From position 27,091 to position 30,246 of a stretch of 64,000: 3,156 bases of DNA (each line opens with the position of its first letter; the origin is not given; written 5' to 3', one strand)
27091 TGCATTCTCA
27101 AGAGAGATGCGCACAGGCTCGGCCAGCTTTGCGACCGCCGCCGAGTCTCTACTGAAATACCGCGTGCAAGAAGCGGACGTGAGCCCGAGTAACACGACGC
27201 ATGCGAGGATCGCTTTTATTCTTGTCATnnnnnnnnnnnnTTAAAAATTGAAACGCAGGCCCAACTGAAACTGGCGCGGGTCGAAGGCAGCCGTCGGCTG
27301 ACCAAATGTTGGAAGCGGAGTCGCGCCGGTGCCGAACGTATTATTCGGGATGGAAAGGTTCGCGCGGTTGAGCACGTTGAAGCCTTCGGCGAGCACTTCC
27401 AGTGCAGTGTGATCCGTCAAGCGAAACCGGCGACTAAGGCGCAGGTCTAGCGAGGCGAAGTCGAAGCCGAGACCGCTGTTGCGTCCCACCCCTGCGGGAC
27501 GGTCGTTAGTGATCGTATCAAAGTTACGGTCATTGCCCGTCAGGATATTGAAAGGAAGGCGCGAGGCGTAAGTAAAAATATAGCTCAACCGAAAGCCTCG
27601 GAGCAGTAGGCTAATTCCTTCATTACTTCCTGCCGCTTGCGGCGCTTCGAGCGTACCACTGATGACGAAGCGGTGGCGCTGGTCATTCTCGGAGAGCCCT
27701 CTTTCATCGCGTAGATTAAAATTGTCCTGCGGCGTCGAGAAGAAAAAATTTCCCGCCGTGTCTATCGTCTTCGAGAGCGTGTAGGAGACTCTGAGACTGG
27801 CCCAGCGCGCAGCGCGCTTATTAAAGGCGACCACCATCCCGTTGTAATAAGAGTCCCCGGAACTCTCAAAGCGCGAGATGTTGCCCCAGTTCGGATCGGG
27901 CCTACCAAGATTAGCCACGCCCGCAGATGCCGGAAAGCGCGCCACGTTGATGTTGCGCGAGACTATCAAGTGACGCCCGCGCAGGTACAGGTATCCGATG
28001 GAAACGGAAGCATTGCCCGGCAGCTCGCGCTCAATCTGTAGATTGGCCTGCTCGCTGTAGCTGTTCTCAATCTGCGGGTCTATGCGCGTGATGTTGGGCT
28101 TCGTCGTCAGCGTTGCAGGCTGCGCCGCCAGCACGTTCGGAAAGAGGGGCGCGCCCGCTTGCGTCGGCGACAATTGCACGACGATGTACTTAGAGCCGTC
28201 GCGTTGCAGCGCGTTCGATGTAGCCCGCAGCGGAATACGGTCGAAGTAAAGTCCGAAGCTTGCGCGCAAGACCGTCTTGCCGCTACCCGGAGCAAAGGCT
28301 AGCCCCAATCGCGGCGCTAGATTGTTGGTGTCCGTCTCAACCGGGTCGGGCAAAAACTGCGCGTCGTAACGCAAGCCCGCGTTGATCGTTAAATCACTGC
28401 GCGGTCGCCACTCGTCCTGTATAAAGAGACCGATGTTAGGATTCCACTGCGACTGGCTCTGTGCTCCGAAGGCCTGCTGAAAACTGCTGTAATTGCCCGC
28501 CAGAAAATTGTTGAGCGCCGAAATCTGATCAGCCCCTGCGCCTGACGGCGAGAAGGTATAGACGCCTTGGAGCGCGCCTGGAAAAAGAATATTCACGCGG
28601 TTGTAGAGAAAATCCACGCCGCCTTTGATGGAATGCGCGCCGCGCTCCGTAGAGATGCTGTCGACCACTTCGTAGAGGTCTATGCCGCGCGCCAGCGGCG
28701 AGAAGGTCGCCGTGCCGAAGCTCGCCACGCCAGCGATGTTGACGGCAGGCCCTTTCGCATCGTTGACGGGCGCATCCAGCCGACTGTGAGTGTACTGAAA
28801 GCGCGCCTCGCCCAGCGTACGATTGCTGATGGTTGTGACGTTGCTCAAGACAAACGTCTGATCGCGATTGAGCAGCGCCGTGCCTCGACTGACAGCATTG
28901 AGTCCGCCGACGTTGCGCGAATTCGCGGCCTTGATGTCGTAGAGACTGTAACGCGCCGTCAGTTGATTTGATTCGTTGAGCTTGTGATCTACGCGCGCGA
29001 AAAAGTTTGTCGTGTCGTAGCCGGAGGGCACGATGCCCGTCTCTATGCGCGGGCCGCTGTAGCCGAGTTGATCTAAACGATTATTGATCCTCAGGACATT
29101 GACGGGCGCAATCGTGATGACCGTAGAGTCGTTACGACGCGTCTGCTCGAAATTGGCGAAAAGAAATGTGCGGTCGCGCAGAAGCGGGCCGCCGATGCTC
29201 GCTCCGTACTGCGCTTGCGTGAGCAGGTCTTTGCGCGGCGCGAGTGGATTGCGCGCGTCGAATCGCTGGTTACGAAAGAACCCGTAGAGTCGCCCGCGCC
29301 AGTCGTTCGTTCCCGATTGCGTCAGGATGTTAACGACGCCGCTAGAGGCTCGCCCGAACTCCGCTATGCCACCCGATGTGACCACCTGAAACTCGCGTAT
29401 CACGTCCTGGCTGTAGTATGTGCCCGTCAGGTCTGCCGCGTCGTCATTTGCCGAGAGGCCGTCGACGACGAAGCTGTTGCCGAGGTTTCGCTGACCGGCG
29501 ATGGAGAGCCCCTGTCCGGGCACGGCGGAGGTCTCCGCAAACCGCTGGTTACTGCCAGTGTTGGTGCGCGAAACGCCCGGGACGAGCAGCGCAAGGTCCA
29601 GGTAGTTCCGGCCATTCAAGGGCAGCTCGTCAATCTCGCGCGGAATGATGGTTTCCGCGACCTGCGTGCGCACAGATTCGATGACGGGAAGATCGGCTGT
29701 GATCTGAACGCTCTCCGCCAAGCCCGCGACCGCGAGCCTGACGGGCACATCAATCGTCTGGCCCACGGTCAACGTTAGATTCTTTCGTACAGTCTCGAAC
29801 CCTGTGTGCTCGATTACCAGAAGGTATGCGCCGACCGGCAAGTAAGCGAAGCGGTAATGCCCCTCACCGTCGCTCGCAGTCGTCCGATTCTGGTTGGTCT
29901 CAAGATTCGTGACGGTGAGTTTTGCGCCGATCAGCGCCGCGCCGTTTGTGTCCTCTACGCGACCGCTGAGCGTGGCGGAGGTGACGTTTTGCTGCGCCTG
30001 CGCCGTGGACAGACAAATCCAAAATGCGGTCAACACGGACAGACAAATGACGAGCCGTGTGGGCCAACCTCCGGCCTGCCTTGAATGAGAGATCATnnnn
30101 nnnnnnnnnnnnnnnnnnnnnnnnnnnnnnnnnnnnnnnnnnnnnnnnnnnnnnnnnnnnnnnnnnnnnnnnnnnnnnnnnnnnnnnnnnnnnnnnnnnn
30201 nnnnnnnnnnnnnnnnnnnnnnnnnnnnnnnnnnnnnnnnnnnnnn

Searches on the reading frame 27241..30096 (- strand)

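Call 54: search_protein_families(library=pfam, max_evalue=1e-10, proteins=[window:27241-30096:-])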
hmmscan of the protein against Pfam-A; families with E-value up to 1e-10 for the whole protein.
window:27241-30096:- (951 aa): 2 families
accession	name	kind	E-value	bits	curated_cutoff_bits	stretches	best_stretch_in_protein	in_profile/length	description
PF25183.1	OMP_b-brl_4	-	1.2e-129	434.6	30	4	586-868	431-732/838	Outer membrane beta barrel domain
PF13620.12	CarboxypepD_reg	-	1.8e-19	70.3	32.3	1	42-121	1-81/82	Carboxypeptidase regulatory-like domain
